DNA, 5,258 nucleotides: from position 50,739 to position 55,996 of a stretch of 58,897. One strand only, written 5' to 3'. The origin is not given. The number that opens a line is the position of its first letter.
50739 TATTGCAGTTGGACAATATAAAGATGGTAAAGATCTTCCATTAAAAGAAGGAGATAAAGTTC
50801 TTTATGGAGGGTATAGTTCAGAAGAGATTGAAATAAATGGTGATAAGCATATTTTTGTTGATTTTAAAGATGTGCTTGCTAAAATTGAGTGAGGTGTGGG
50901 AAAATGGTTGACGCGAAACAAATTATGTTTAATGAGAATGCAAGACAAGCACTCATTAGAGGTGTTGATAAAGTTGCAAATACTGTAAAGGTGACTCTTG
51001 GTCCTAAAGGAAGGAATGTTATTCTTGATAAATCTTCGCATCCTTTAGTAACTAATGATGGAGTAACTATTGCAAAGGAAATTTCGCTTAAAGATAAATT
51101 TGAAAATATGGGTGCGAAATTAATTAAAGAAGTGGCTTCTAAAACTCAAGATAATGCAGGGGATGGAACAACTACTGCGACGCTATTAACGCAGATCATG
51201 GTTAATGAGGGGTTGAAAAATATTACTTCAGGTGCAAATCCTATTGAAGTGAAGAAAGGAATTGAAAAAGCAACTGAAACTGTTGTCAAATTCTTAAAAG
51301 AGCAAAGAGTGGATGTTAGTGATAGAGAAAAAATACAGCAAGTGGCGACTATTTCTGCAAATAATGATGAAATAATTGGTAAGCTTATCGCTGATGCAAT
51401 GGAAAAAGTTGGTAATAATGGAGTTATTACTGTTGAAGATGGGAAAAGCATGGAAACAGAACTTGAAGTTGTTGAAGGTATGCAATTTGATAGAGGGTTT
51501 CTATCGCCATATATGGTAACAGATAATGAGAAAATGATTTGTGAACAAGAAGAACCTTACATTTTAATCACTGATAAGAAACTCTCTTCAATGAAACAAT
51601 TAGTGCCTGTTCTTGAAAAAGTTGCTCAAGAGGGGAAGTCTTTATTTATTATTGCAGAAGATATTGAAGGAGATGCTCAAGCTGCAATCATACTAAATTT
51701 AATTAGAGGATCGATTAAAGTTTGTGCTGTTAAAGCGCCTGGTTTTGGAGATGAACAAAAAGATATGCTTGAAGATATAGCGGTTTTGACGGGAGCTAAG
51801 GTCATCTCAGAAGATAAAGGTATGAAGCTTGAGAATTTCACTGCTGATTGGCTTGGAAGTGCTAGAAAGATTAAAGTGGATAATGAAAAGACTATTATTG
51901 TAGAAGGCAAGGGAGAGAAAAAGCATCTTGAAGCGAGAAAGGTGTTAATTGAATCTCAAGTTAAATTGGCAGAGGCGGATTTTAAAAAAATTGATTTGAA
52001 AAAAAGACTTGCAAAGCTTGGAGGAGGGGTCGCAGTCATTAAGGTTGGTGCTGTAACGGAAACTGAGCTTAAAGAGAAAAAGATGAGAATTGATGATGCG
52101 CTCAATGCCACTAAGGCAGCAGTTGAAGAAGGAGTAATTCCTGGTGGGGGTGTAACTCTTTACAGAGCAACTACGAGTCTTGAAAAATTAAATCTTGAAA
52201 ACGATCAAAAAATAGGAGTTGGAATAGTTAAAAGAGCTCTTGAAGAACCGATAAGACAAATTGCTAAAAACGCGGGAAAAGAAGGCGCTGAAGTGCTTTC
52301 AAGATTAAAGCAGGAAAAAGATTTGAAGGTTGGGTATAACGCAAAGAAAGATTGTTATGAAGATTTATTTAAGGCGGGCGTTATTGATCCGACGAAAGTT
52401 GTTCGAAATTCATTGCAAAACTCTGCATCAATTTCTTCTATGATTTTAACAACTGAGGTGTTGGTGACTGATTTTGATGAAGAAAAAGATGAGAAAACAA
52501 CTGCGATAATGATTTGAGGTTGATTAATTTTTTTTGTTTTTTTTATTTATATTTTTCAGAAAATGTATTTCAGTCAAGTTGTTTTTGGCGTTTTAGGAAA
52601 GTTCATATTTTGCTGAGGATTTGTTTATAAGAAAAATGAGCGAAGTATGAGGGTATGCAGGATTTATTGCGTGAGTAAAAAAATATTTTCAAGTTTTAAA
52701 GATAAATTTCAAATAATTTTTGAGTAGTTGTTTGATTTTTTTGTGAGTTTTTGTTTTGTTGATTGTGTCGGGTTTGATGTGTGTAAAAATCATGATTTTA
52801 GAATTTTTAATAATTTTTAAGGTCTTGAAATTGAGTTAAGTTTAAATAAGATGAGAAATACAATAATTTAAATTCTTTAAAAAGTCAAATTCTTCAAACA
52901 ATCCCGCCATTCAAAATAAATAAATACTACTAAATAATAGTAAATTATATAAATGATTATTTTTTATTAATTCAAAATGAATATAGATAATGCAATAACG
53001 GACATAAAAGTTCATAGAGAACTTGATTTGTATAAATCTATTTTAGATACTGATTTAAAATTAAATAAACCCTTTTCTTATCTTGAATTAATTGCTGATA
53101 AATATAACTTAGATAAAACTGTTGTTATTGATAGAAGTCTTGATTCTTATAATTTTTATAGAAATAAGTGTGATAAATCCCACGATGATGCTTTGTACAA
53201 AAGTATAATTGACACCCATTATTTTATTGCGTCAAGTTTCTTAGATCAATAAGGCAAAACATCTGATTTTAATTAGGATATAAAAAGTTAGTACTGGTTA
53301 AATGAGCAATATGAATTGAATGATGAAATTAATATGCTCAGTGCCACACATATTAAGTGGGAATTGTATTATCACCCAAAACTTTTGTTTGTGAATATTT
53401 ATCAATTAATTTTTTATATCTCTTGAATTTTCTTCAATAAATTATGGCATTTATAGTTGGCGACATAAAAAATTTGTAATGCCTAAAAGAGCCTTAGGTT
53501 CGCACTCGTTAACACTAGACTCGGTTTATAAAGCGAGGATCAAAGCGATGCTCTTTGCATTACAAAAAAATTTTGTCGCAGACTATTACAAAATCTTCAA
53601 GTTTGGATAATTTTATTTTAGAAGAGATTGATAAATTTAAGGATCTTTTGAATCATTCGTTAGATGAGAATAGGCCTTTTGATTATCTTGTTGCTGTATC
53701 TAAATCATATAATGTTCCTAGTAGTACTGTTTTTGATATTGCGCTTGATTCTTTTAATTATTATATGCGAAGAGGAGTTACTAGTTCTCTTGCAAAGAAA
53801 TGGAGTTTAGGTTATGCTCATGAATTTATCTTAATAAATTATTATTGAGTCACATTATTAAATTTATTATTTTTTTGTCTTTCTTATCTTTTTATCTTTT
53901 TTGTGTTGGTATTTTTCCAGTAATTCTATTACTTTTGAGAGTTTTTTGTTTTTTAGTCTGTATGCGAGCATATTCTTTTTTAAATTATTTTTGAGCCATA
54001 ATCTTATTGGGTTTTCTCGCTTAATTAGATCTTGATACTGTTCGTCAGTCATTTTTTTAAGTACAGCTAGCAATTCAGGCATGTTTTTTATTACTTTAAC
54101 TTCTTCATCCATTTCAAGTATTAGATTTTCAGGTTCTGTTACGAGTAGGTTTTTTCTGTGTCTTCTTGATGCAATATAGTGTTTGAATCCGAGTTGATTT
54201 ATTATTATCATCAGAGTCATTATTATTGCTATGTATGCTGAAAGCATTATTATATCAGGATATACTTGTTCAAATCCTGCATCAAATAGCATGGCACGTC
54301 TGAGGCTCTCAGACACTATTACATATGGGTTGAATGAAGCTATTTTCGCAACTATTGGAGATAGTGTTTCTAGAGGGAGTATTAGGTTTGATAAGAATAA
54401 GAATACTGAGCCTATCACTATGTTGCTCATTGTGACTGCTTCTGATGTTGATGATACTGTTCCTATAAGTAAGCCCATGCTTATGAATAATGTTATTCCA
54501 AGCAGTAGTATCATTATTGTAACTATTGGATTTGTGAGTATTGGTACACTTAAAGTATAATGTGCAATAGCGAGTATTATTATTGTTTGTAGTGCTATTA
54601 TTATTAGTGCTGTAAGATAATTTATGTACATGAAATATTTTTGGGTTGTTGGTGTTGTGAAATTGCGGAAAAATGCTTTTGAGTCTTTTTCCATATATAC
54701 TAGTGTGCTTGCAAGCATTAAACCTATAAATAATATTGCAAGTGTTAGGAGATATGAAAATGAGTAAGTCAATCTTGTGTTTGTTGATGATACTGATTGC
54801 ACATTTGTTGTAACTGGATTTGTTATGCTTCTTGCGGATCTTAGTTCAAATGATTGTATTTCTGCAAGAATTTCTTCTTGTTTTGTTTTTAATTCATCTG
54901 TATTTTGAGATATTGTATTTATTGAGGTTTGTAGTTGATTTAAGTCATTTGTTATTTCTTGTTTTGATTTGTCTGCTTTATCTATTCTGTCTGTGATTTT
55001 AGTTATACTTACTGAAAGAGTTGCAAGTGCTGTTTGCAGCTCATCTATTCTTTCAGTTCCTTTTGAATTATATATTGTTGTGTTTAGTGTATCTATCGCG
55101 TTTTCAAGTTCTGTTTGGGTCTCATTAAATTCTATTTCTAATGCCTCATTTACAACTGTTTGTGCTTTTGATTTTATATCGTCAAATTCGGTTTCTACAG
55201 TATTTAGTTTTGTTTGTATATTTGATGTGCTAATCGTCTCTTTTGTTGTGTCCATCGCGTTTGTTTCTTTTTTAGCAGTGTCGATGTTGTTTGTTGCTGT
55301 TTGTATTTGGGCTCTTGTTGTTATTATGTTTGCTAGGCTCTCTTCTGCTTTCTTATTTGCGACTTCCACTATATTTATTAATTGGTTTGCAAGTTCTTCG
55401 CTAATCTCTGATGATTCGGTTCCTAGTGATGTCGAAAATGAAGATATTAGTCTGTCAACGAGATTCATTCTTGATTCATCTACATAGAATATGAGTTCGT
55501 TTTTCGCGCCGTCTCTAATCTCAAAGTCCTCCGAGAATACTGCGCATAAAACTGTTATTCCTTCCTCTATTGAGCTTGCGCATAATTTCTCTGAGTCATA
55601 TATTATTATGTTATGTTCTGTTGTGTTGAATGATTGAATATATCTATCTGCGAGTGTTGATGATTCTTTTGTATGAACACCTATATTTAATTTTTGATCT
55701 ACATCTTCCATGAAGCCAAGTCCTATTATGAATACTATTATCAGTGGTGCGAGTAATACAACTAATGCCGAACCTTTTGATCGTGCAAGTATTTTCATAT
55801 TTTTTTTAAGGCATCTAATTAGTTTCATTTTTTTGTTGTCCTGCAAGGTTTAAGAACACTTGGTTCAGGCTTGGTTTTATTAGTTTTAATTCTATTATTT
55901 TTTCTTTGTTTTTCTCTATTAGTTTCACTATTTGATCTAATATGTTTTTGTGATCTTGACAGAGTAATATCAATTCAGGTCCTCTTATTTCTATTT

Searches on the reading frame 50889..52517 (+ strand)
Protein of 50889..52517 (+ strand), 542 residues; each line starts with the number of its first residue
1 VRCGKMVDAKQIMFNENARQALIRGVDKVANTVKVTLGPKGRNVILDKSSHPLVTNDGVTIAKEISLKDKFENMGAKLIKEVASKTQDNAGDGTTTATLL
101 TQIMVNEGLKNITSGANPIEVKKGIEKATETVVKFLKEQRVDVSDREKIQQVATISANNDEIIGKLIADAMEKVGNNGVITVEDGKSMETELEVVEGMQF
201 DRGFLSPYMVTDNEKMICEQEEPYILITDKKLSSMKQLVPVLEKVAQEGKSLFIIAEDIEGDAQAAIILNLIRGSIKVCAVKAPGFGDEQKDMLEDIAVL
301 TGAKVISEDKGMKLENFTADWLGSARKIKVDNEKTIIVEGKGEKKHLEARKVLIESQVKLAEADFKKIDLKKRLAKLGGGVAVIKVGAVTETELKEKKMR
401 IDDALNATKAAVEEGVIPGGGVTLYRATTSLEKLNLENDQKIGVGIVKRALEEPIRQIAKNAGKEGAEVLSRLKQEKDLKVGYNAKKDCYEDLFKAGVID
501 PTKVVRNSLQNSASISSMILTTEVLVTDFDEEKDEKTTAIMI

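Call 89: search_protein_families(library=pfam, proteins=[window:50889-52517:+], max_evalue=0.00001)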
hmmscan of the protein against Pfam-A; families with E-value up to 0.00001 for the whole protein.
window:50889-52517:+ (542 aa): 1 family
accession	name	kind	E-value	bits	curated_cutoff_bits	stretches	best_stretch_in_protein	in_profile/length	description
PF00118.29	Cpn60_TCP1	-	5e-81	273.3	34.3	1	29-526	1-486/490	TCP-1/cpn60 chaperonin family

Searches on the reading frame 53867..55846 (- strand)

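Call 89: search_protein_families(library=pfam, proteins=[window:53867-55846:-], max_evalue=0.00001)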
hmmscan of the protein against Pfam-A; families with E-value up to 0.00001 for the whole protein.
window:53867-55846:- (659 aa): 2 families
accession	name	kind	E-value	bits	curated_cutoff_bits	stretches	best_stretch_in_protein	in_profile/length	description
PF12698.13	ABC2_membrane_3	-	1.5e-21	77.3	31.6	1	28-547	5-346/347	ABC-2 family transporter protein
PF01061.29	ABC2_membrane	-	1.9e-15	57.4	26.9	1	361-519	49-210/211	ABC-2 type transporter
